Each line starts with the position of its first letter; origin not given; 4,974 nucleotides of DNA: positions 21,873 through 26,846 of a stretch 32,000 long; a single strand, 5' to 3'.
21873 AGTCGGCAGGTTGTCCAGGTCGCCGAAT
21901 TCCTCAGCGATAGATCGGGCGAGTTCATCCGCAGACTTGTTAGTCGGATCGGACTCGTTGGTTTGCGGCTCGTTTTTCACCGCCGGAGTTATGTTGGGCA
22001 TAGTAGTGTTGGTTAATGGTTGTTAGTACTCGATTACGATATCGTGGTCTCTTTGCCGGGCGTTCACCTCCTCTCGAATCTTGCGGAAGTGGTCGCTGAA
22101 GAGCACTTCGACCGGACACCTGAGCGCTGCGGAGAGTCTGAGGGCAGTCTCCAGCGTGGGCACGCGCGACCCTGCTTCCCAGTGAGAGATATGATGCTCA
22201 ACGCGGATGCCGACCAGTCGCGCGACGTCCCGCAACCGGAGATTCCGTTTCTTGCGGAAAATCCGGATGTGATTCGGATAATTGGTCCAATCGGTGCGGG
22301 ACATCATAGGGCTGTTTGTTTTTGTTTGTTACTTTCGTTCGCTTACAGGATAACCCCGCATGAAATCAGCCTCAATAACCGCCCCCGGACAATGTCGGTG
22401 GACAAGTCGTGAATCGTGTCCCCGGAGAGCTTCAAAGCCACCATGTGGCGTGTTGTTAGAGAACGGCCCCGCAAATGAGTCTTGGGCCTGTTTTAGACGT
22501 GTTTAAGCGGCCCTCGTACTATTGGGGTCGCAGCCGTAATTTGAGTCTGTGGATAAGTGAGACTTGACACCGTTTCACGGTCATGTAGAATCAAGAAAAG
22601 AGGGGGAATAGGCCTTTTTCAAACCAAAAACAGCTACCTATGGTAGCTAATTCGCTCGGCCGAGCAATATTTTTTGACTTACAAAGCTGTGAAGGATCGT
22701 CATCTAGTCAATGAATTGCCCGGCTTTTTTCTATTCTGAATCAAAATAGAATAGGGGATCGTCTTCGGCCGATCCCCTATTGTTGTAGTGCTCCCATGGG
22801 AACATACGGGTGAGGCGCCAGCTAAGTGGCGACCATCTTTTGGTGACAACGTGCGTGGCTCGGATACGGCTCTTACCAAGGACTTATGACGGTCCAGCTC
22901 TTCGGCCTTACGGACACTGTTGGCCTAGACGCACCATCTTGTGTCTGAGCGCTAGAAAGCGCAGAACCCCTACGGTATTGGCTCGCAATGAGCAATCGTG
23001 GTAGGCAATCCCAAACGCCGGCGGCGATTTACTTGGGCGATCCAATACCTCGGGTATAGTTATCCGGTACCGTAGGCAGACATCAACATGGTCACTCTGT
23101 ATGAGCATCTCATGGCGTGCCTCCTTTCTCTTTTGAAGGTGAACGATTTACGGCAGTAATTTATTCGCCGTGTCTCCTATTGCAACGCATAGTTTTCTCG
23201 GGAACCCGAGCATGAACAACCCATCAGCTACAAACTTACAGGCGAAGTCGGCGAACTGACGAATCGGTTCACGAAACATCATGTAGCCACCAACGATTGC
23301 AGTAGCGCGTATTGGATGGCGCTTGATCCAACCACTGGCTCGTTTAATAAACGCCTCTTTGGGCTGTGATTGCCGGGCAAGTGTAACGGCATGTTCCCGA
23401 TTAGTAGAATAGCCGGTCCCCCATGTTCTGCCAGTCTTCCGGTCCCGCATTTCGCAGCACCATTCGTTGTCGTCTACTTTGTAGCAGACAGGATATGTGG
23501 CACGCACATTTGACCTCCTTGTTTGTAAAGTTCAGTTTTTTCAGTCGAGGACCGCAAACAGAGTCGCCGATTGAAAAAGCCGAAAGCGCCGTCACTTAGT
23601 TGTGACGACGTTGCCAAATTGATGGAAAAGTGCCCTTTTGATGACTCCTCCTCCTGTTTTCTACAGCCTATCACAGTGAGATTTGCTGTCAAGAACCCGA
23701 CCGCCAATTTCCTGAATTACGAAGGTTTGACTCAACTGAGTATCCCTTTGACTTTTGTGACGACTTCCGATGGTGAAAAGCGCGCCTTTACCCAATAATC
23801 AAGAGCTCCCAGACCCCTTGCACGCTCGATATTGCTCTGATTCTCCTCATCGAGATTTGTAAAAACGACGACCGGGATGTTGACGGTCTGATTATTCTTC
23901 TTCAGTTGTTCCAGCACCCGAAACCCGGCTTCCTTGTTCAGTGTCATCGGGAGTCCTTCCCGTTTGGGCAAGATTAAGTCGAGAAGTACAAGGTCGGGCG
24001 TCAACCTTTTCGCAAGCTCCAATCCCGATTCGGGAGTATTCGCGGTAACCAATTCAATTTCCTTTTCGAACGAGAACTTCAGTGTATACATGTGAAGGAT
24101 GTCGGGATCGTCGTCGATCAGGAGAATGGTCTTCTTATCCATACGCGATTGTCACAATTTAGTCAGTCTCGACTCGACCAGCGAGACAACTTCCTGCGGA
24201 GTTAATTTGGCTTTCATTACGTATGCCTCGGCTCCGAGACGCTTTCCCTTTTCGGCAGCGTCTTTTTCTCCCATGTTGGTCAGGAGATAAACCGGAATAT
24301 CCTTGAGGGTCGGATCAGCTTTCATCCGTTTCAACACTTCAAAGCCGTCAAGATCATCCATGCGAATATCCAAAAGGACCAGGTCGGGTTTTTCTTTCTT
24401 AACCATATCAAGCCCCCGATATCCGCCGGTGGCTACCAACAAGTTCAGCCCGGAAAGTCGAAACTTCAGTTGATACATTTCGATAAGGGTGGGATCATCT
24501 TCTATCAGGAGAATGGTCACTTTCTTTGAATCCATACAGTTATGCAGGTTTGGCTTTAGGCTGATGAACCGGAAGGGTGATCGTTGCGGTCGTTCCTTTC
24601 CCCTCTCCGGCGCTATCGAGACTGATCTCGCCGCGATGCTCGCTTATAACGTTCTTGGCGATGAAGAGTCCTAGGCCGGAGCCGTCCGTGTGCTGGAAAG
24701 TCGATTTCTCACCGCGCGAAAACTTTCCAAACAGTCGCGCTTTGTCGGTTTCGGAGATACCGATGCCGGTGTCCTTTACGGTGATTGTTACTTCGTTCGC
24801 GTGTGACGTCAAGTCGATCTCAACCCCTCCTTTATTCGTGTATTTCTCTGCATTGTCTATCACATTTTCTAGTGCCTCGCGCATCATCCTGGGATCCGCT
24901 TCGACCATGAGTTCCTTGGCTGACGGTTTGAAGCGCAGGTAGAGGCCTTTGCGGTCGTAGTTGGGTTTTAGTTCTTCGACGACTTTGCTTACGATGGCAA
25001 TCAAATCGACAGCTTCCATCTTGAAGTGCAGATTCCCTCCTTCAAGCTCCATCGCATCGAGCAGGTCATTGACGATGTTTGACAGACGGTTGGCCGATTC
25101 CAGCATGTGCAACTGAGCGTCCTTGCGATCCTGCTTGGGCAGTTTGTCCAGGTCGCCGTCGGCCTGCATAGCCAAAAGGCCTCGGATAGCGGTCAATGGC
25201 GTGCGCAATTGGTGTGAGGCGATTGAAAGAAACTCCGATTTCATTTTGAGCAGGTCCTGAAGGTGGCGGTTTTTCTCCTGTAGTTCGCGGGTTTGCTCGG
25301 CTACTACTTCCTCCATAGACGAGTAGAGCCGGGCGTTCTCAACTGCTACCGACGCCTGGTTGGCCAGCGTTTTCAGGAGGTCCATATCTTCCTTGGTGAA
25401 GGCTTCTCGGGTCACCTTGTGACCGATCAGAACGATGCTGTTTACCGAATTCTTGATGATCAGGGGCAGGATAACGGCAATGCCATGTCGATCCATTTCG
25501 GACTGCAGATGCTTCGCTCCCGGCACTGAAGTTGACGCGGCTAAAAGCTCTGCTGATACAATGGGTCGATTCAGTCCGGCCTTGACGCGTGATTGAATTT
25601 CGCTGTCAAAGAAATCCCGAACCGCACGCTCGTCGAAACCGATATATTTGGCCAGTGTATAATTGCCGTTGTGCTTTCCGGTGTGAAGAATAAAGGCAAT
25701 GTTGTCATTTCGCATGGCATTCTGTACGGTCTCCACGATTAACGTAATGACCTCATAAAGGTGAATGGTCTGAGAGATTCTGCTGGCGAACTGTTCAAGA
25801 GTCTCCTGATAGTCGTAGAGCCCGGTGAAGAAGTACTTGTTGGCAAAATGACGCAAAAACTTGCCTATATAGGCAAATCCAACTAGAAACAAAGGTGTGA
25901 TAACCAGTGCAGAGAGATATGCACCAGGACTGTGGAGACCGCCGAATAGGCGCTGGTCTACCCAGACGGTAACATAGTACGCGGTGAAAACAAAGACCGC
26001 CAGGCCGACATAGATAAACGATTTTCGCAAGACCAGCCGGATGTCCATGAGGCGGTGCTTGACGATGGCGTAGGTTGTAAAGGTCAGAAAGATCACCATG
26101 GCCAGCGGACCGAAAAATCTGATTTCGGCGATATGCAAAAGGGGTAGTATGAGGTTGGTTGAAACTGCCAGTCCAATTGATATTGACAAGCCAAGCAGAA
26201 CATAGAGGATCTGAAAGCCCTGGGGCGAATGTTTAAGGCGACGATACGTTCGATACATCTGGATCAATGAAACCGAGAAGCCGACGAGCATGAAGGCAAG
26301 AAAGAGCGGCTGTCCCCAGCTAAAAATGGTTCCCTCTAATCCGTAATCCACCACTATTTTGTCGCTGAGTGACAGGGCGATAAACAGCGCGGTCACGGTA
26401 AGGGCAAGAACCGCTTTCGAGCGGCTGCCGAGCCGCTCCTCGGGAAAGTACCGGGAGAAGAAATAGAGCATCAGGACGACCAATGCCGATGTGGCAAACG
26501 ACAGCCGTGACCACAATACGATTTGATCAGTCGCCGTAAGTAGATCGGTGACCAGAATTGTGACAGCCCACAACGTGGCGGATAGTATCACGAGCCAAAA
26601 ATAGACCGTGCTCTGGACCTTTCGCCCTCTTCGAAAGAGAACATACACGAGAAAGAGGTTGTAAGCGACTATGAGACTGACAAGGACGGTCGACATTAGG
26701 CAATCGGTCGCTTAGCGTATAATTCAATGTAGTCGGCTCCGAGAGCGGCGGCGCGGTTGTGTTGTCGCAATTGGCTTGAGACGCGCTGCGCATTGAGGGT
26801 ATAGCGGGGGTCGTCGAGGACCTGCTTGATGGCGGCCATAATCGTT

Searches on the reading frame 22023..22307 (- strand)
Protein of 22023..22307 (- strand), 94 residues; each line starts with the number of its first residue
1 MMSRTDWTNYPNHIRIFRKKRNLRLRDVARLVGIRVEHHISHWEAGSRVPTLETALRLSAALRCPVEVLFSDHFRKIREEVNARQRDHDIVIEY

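Call 14: search_protein_families(library=pfam, proteins=[window:22023-22307:-], max_evalue=0.01)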
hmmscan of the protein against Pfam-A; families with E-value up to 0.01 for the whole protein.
window:22023-22307:- (94 aa): 4 families
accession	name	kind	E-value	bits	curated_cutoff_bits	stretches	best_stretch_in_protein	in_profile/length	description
PF01381.28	HTH_3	-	1.2e-10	41.7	23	1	14-69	1-55/55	Helix-turn-helix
PF13560.12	HTH_31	-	2.1e-07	31.6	27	1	14-67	6-59/64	Helix-turn-helix domain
PF12844.13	HTH_19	-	4.6e-06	26.9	30.2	1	15-59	5-48/64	Helix-turn-helix domain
PF13443.12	HTH_26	-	0.0025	18.5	22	1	13-67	1-55/63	Cro/C1-type HTH DNA-binding domain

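Call 62: search_protein_families(library=ncbifam, proteins=[window:22023-22307:-], max_evalue=0.01)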
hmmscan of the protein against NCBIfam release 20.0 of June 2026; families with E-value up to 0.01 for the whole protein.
window:22023-22307:- (94 aa): 5 families
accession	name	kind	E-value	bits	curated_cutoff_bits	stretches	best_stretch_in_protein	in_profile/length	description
NF041951.1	phage_RstR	subfamily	1.3e-07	31.8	80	1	13-74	6-66/108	RstR family transcriptional repressor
NF007257.0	PRK09706.1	subfamily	5.9e-06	26.1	101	1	12-81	8-77/135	transcriptional repressor DicA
TIGR03830.1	CxxCG_CxxCG_HTH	subfamily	0.00025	20.8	61.8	1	11-52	67-107/127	type II TA system antitoxin MqsA family protein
TIGR03070.1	couple_hipB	subfamily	0.0032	17.4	71.65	1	12-62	5-54/58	type II toxin-antitoxin system Y4mF family antitoxin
TIGR00270.2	TIGR00270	equivalog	0.0045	16.8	110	1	9-63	75-128/159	multiprotein bridging factor aMBF1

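Call 63: search_protein_families(library=padloc, proteins=[window:22023-22307:-], max_evalue=0.01)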
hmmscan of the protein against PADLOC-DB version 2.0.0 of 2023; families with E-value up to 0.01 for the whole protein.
window:22023-22307:- (94 aa): 12 families
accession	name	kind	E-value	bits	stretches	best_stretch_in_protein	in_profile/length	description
PDLC03949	RmrA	-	1.4e-08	32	1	11-81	4-73/363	-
PDLC03954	RmrA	-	8.8e-08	29.4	1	10-80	11-80/380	-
PDLC02926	HTH_VI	-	5.8e-07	27.7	1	12-71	4-64/92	-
PDLC03952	RmrA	-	6.4e-07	26.6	1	11-78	24-90/395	-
PDLC03951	RmrA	-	1.3e-06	25.7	1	12-75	11-73/400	-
PDLC03947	RmrA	-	9.6e-06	22.6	1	8-79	10-80/383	-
PDLC03955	RmrA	-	6.7e-05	20.3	1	11-72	22-82/371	-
PDLC03946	RmrA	-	0.00016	18.5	1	13-80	6-72/357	-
PDLC03944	RmrA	-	0.00057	17.1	1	13-73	10-69/384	-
PDLC03948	RmrA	-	0.00068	16.6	1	11-75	10-73/397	-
PDLC04762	PDC-M64C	-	0.0016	16.5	1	19-73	37-91/97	-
PDLC03943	RmrA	-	0.0095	13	0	13-81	6-73/370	-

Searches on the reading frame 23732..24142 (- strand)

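Call 9: search_protein_families(library=pfam, proteins=[window:23732-24142:-], max_evalue=0.01)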
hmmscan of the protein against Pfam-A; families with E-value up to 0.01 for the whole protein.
window:23732-24142:- (136 aa): 1 family
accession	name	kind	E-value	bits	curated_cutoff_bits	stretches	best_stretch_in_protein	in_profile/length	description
PF00072.30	Response_reg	-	8.8e-15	55.3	30.2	1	6-131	1-110/111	Response regulator receiver domain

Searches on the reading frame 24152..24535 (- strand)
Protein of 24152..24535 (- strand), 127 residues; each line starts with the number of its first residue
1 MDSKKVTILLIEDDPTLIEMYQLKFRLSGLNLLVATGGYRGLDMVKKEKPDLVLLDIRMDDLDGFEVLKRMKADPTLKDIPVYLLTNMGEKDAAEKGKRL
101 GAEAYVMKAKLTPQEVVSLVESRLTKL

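Call 9: search_protein_families(library=pfam, proteins=[window:24152-24535:-], max_evalue=0.01)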
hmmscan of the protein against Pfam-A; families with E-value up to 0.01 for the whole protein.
window:24152-24535:- (127 aa): 1 family
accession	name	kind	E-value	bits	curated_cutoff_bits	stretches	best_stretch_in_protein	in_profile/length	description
PF00072.30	Response_reg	-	2e-21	76.7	30.2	1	8-117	1-107/111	Response regulator receiver domain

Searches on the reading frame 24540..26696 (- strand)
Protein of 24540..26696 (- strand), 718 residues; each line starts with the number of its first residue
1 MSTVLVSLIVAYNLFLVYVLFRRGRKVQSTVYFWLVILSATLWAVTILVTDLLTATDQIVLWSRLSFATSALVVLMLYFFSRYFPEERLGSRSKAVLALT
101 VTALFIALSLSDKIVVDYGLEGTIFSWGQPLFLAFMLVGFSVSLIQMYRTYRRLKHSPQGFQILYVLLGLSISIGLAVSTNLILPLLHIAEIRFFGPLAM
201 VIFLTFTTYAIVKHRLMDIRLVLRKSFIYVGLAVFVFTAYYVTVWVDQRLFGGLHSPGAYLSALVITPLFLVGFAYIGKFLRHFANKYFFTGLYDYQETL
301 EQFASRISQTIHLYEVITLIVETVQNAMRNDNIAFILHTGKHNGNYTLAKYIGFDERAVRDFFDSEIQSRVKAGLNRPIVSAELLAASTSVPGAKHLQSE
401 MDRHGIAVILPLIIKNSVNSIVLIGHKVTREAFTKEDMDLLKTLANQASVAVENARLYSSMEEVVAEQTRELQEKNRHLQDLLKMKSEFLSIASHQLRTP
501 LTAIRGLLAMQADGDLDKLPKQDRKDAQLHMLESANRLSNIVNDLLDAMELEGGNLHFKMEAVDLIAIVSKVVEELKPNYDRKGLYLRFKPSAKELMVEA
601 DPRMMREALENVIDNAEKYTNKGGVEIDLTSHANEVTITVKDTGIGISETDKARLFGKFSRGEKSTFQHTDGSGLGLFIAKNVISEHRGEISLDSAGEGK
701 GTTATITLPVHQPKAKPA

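Call 10: search_protein_families(library=pfam, proteins=[window:24540-26696:-], max_evalue=0.01)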
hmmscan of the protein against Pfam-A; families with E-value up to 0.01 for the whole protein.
window:24540-26696:- (718 aa): 10 families
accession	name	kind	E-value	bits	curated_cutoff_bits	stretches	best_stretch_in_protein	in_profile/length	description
PF02518.31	HATPase_c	-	8.9e-25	87.7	26.4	1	601-711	2-110/111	Histidine kinase-, DNA gyrase B-, and HSP90-like ATPase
PF00512.31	HisKA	-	6.5e-14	52.2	26.9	1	485-552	1-64/66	His Kinase A (phospho-acceptor) domain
PF16927.11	HisKA_7TM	-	7.1e-08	33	28.6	1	7-219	3-222/224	N-terminal 7TM region of histidine kinase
PF13492.12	GAF_3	-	5.5e-07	30.5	27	1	402-454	78-129/129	GAF domain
PF13581.12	HATPase_c_2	-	1.7e-06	28.5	27.4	1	606-704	37-123/127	Histidine kinase-like ATPase domain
PF13185.12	GAF_2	-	5.9e-06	27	28.6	1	314-453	5-136/136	GAF domain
PF13589.12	HATPase_c_3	-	0.00022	21.7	25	1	606-712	4-109/137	Histidine kinase-, DNA gyrase B-, and HSP90-like ATPase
PF01590.32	GAF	-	0.00048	21.1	22.4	1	315-452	4-133/133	GAF domain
PF14501.12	HATPase_c_5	-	0.0018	18.6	22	1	605-696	10-91/102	GHKL domain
PF11693.13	DUF2990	-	0.0045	17.5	21.1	1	289-313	13-37/63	Protein of unknown function (DUF2990)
